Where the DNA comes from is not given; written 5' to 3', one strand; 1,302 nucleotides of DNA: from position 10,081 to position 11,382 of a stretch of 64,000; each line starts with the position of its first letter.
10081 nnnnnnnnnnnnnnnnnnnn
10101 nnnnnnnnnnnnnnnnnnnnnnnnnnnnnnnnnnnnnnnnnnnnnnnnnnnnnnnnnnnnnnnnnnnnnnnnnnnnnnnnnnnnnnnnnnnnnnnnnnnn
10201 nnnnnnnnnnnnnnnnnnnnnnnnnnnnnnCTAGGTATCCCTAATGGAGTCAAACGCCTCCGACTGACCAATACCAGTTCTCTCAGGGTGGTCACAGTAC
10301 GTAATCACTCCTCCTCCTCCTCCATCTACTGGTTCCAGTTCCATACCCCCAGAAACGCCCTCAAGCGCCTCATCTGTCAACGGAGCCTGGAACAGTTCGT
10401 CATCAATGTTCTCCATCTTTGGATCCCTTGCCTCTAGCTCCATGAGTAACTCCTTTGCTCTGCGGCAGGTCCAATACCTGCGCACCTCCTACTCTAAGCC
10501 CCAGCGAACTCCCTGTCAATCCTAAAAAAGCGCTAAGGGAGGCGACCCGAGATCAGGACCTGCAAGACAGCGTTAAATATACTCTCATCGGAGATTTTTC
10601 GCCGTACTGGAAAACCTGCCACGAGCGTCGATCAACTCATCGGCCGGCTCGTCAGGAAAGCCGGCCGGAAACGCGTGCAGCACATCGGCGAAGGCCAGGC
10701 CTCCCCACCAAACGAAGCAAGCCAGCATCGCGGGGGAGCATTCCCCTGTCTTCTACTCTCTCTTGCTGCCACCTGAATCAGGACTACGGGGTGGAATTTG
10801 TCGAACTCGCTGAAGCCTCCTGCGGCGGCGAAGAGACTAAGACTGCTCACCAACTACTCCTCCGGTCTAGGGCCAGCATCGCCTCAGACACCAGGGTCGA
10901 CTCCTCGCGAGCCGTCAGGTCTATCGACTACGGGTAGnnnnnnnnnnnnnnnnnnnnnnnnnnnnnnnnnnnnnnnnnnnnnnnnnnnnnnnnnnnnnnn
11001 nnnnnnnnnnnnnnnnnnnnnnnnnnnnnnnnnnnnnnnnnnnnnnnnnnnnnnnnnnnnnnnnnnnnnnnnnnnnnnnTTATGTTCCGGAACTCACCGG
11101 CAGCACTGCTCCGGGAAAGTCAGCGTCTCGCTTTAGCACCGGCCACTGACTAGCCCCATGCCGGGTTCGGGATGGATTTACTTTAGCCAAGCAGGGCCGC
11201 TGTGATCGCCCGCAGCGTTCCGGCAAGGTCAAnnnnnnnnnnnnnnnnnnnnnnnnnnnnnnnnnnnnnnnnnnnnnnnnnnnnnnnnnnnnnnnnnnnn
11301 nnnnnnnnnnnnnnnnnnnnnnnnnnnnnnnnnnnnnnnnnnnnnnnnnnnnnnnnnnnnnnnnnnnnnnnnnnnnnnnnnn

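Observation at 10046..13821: Low-GC island carrying a grasp-with-spasm RiPP cassette inserted against the cyclase start codon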

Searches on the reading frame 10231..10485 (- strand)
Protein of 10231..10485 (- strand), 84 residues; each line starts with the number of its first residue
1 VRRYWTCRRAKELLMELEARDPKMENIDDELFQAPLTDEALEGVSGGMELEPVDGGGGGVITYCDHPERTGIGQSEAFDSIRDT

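Call 3: search_protein_families(library=ncbifam, proteins=[window:10231-10485:-], max_evalue=0.01)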
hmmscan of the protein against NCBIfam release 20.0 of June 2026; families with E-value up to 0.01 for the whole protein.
window:10231-10485:- (84 aa): 0 families

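Call 4: search_protein_families(library=pfam, proteins=[window:10231-10485:-], max_evalue=0.01)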
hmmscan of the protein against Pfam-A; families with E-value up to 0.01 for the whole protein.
window:10231-10485:- (84 aa): 0 families

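Call 16: search_protein_families(library=ncbifam, proteins=[window:10234-10443:-], max_evalue=10)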
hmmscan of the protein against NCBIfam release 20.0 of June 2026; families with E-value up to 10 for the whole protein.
seq(70 aa): 1 family
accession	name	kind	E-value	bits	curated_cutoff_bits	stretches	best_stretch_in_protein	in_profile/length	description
NF038034.1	lactGbeta_entB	subfamily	0.17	12.1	37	1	22-50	1-22/38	lactococcin G-beta/enterocin 1071B family bacteriocin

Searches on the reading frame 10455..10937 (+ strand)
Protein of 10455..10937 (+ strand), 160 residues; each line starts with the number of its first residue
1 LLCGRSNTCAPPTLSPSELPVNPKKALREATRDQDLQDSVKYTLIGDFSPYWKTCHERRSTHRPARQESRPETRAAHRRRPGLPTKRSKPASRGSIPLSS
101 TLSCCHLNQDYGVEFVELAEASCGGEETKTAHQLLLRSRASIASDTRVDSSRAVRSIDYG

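Call 16: search_protein_families(library=ncbifam, proteins=[window:10455-10937:+], max_evalue=10)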
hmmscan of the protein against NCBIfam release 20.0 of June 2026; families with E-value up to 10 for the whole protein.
window:10455-10937:+ (160 aa): 0 families

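Call 84: search_protein_representatives(protein=window:10455-10937:+)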
Query: 160 residues. Proteins with E-value up to 0.001 (for the whole library): 0; up to 1e-10: 0; up to 1e-30: 0. The best 0 are listed.

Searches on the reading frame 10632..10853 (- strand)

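Call 16: search_protein_families(library=ncbifam, proteins=[window:10632-10853:-], max_evalue=10)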
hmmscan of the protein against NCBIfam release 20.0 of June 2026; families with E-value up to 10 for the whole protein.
window:10632-10853:- (73 aa): 1 family
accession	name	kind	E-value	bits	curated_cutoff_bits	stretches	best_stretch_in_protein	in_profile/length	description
NF051899.1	BetGalacBglAAgro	equivalog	0.076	11.4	900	1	34-71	129-166/537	beta-galactosidase BglA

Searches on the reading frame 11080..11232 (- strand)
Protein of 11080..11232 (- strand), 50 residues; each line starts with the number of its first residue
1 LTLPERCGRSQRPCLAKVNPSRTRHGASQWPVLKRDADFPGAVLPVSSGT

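Call 16: search_protein_families(library=ncbifam, proteins=[window:11080-11232:-], max_evalue=10)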
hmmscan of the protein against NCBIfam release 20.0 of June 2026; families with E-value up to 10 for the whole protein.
window:11080-11232:- (50 aa): 1 family
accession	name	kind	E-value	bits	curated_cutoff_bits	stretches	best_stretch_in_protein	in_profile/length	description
NF052369.1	PmrG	equivalog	0.22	11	170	1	5-19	30-44/168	lipopolysaccharide core heptose(II)-phosphate phosphatase PmrG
